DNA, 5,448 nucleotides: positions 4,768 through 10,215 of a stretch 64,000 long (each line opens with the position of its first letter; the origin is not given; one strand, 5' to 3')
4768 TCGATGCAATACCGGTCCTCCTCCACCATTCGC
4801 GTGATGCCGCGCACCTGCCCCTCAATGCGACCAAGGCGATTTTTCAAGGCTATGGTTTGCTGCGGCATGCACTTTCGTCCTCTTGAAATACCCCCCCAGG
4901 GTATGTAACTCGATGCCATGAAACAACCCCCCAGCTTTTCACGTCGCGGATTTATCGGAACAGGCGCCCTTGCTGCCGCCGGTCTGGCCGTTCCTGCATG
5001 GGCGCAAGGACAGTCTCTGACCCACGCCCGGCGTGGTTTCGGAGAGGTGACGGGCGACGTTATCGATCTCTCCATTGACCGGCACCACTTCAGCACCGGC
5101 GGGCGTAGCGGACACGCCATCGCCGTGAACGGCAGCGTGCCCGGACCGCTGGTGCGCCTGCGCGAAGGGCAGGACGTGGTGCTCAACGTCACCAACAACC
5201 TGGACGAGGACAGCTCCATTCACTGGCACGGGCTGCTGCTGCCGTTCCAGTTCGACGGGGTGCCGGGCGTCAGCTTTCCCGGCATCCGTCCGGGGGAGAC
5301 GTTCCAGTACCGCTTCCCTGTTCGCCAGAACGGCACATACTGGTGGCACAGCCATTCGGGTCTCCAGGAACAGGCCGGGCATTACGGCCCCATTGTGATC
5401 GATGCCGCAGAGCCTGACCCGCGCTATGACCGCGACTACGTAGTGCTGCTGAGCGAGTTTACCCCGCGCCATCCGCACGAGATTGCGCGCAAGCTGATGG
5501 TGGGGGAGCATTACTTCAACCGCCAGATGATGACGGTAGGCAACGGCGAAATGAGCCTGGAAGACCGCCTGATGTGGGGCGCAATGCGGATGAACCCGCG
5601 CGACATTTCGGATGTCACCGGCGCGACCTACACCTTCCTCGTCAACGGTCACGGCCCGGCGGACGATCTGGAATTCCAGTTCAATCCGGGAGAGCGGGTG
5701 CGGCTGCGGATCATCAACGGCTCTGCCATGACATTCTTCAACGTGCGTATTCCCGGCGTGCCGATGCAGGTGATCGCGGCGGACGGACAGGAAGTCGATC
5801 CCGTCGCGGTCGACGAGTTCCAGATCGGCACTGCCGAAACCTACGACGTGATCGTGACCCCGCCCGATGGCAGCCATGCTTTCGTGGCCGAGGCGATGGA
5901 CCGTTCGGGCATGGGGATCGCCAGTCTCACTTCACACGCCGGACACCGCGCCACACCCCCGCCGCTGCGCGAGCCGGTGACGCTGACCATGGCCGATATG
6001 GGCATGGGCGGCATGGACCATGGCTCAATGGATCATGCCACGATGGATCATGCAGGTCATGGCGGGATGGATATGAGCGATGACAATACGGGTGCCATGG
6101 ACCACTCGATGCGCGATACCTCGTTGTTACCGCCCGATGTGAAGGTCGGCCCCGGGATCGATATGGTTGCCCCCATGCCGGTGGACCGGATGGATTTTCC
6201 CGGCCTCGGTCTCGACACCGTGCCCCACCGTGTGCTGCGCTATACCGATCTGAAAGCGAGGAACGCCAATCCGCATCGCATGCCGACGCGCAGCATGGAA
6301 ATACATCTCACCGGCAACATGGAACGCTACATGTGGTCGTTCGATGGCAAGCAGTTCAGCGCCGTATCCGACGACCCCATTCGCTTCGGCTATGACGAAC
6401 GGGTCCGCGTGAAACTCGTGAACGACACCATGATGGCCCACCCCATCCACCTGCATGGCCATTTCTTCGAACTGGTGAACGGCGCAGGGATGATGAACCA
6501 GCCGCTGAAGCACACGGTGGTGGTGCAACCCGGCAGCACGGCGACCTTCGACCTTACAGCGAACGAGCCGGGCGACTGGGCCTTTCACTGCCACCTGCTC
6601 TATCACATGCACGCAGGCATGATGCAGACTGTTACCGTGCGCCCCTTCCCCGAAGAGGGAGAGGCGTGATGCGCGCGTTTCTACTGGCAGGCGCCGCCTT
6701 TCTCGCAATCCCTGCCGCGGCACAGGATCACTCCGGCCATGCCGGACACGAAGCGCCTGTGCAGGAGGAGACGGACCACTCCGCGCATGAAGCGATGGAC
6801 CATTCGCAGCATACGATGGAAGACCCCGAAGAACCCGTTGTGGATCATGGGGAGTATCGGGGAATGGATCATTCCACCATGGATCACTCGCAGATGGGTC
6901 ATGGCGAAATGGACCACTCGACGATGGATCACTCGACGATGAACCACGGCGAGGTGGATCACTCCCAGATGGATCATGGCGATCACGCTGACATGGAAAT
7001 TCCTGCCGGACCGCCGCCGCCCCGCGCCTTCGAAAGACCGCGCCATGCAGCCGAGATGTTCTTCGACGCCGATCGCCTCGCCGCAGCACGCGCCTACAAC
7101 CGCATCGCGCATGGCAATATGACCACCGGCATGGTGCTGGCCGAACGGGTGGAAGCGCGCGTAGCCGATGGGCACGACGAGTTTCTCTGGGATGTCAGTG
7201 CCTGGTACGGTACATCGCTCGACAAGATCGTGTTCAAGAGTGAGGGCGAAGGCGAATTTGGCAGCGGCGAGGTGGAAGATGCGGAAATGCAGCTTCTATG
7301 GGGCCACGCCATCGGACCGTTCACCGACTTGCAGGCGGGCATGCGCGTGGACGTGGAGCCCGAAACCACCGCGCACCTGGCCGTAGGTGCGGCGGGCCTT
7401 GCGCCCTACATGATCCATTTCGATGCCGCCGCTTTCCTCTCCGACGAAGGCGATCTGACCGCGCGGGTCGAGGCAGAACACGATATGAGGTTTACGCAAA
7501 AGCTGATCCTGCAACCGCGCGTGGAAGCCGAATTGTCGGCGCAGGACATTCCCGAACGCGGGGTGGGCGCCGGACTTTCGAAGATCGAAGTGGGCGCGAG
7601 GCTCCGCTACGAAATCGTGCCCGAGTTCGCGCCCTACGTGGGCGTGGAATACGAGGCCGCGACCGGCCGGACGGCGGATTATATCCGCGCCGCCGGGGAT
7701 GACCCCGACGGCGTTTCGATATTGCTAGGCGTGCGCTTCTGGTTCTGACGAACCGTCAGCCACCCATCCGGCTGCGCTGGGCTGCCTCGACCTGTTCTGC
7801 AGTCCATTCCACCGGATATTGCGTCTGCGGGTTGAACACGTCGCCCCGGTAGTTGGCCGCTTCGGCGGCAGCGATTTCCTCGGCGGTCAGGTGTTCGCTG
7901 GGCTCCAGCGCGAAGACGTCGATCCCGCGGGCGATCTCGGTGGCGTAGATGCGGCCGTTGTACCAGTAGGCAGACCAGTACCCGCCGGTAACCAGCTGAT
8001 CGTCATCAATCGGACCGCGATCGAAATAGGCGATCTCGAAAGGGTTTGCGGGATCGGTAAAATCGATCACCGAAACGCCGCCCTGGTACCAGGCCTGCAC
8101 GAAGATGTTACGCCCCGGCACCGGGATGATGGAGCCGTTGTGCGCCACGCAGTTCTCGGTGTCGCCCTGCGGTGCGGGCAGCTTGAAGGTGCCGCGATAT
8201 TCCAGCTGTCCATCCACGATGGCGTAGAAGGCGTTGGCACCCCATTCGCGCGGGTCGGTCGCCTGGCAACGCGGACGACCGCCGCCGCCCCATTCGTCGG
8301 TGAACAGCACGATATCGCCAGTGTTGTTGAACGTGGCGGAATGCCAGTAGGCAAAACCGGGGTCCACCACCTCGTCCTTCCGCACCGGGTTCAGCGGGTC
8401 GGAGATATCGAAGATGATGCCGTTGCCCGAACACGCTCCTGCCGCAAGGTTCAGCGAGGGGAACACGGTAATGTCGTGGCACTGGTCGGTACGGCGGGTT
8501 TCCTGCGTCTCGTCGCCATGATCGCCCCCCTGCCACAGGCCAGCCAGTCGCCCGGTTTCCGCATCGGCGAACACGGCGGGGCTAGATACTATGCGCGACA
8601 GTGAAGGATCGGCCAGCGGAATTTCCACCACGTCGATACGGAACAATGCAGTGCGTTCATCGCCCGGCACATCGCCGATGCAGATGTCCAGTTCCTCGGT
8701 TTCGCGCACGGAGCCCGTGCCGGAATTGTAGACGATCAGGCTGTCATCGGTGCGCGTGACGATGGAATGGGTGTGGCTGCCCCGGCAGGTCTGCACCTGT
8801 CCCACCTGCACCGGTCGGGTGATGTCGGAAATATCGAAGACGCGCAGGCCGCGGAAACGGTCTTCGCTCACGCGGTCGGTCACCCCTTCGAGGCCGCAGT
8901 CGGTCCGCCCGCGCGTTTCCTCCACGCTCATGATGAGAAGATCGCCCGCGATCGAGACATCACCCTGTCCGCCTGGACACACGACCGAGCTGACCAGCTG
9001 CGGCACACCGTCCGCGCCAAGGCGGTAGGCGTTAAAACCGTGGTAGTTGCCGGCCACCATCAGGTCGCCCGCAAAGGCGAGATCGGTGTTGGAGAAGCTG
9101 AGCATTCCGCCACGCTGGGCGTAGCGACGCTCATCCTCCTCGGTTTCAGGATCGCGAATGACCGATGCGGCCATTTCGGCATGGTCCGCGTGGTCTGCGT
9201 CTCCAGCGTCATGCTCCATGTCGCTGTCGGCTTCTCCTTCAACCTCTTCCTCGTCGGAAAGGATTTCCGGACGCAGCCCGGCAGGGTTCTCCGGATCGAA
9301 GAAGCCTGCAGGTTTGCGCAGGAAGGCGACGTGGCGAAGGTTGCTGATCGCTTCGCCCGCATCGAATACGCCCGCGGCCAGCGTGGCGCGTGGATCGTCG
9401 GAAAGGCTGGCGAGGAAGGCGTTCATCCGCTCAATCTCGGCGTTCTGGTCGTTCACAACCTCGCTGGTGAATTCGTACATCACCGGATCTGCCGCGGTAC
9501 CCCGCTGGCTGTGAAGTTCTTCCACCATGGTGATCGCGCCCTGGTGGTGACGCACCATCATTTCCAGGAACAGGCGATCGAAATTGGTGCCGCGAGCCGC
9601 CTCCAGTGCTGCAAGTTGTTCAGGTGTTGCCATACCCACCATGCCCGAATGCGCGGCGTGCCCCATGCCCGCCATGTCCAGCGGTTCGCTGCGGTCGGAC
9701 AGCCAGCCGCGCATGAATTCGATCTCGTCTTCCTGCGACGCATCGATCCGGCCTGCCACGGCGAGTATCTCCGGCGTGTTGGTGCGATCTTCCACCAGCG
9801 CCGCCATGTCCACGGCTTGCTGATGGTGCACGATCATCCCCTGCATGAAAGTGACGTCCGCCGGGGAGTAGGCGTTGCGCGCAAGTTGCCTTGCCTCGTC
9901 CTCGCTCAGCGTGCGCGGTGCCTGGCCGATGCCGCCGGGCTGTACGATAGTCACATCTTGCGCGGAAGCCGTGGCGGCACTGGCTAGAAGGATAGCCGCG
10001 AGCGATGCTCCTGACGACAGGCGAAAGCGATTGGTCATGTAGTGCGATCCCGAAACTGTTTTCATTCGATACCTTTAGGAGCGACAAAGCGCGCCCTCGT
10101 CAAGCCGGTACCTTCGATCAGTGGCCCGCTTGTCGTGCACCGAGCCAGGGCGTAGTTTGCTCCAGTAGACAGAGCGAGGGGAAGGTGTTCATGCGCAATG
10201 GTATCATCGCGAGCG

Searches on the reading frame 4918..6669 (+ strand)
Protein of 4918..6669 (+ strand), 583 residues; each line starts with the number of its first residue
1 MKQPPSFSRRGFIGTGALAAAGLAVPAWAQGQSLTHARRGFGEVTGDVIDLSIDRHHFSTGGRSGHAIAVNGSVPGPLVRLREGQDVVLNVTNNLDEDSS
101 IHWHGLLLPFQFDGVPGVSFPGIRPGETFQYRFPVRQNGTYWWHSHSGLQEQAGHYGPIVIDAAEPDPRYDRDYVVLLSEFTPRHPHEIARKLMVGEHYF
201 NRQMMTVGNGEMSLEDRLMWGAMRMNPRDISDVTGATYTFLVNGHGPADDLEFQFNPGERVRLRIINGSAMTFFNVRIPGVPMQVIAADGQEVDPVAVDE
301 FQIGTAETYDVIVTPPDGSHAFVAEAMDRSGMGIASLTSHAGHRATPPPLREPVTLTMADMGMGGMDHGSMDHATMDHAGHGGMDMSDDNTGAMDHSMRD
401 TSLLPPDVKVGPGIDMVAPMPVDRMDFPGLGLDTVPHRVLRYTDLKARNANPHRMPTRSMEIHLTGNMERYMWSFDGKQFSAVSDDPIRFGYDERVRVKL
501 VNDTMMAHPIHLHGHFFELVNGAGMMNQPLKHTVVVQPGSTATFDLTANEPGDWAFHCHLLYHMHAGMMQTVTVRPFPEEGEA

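Call 62: search_protein_families(library=pfam, proteins=[window:4918-6669:+], max_evalue=0.00001)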
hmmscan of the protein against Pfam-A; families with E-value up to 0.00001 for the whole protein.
window:4918-6669:+ (583 aa): 3 families
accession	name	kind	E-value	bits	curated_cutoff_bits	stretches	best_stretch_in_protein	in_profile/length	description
PF07732.21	Cu-oxidase_3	-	8.8e-49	165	21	1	61-164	11-117/119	Multicopper oxidase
PF07731.20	Cu-oxidase_2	-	7.4e-34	116.9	20.4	1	456-576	4-135/137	Multicopper oxidase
PF00394.28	Cu-oxidase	-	2.5e-27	96.4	21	1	232-325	31-134/157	Multicopper oxidase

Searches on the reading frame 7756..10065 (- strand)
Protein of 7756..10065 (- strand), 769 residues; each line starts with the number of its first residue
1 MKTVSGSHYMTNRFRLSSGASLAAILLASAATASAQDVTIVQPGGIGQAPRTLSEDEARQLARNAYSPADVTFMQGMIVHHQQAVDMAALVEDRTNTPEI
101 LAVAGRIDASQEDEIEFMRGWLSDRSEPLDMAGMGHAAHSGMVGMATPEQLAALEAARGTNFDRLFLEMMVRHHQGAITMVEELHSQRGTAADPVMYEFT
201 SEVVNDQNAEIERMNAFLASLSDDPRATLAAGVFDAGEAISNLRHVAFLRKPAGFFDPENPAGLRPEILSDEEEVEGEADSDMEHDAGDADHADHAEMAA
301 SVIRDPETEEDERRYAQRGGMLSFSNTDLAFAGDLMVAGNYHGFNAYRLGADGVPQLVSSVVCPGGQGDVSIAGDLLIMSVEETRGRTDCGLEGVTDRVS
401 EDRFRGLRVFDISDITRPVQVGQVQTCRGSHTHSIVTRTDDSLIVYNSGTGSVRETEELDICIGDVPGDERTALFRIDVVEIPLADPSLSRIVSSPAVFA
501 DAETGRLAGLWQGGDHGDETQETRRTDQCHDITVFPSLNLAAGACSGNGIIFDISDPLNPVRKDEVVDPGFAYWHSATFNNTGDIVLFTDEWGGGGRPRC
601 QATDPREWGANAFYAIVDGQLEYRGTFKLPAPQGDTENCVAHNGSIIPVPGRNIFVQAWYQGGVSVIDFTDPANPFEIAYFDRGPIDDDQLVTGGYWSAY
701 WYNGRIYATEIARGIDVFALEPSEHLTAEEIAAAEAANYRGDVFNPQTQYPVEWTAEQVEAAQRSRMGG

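Call 62: search_protein_families(library=pfam, proteins=[window:7756-10065:-], max_evalue=0.00001)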
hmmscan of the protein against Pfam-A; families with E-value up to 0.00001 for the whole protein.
window:7756-10065:- (769 aa): 2 families
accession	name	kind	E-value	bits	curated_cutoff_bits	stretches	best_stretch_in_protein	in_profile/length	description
PF03713.19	DUF305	-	2.4e-45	154.8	27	1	70-218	1-151/151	Domain of unknown function (DUF305)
PF13628.12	DUF4142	-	3e-08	34.5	27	0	147-189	71-112/138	Domain of unknown function (DUF4142)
